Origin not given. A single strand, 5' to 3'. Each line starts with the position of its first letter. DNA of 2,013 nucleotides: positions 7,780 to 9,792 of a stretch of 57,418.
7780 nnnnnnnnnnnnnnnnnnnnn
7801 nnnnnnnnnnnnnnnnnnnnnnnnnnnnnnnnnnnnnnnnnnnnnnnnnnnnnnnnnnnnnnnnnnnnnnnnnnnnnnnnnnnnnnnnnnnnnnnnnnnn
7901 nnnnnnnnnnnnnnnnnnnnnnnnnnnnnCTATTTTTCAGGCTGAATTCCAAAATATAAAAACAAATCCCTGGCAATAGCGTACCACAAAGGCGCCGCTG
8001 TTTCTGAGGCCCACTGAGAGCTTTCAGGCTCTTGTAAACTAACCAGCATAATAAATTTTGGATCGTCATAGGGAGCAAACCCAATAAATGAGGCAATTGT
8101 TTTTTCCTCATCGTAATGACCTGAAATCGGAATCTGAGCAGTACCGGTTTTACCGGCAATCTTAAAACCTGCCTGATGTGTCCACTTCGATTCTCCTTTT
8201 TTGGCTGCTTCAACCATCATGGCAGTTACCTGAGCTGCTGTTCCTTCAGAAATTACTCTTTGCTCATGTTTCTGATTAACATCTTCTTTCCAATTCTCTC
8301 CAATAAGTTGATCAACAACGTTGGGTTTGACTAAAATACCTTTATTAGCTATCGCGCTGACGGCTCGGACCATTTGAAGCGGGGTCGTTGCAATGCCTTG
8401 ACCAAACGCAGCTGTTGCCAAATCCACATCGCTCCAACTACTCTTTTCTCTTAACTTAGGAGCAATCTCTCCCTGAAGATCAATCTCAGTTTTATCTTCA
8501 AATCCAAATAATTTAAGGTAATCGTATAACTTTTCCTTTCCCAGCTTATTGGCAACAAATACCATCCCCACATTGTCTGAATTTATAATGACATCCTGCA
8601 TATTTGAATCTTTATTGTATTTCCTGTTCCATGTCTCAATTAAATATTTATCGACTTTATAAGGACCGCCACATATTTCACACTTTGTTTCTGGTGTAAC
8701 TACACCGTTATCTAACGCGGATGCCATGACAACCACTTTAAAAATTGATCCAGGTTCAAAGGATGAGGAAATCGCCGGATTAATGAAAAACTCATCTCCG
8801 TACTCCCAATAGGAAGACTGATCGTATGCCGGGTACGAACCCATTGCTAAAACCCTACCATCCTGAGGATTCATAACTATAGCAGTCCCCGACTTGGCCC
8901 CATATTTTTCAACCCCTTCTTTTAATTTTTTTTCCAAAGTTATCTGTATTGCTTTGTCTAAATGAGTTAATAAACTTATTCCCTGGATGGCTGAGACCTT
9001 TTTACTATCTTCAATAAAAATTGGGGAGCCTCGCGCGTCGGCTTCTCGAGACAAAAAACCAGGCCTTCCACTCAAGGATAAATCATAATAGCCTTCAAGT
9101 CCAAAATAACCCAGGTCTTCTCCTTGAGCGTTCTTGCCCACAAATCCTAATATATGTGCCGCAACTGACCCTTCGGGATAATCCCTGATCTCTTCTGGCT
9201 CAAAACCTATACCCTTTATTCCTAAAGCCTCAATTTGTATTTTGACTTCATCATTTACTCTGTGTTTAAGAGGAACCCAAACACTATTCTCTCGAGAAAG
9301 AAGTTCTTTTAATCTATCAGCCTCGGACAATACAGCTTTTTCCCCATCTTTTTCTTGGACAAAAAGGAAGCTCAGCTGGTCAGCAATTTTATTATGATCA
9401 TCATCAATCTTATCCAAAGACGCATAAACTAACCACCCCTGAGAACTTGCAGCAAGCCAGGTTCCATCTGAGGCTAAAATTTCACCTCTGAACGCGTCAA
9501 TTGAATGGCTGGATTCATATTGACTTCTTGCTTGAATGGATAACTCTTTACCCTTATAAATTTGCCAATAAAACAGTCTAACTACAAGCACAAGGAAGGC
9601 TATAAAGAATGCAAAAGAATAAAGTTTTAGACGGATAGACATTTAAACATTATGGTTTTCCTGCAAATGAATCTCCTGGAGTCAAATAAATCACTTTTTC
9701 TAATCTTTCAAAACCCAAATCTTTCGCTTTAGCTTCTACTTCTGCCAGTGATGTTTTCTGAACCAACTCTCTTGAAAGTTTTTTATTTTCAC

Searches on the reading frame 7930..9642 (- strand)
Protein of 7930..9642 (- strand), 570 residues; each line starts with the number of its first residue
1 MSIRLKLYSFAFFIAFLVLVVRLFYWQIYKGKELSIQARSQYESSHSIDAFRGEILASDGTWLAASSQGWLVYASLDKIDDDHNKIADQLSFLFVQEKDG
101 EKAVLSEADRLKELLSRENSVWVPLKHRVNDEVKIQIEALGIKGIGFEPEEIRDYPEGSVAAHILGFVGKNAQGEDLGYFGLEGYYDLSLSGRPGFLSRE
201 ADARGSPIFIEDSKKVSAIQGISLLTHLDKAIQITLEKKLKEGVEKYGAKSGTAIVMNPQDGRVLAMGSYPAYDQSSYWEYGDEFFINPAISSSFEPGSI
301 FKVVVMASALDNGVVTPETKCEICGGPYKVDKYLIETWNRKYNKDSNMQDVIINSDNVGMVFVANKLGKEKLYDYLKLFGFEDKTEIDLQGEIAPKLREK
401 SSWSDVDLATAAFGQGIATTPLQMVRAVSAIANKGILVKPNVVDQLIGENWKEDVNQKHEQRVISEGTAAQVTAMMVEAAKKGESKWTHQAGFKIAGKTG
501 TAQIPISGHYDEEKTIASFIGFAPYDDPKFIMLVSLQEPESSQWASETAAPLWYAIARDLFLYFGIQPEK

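Call 88: search_protein_families(library=pfam, proteins=[window:7930-9642:-], max_evalue=0.001)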
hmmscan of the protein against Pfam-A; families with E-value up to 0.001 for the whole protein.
window:7930-9642:- (570 aa): 3 families
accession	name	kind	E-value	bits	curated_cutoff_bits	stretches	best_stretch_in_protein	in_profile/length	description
PF00905.27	Transpeptidase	-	8.7e-75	252.1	22.1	1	252-556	1-297/299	Penicillin binding protein transpeptidase domain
PF03717.20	PBP_dimer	-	4.7e-19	69.9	24.4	1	48-207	2-175/180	Penicillin-binding Protein dimerisation domain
PF13354.11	Beta-lactamase2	-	4.5e-05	23.3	22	1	284-496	12-184/214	Beta-lactamase enzyme family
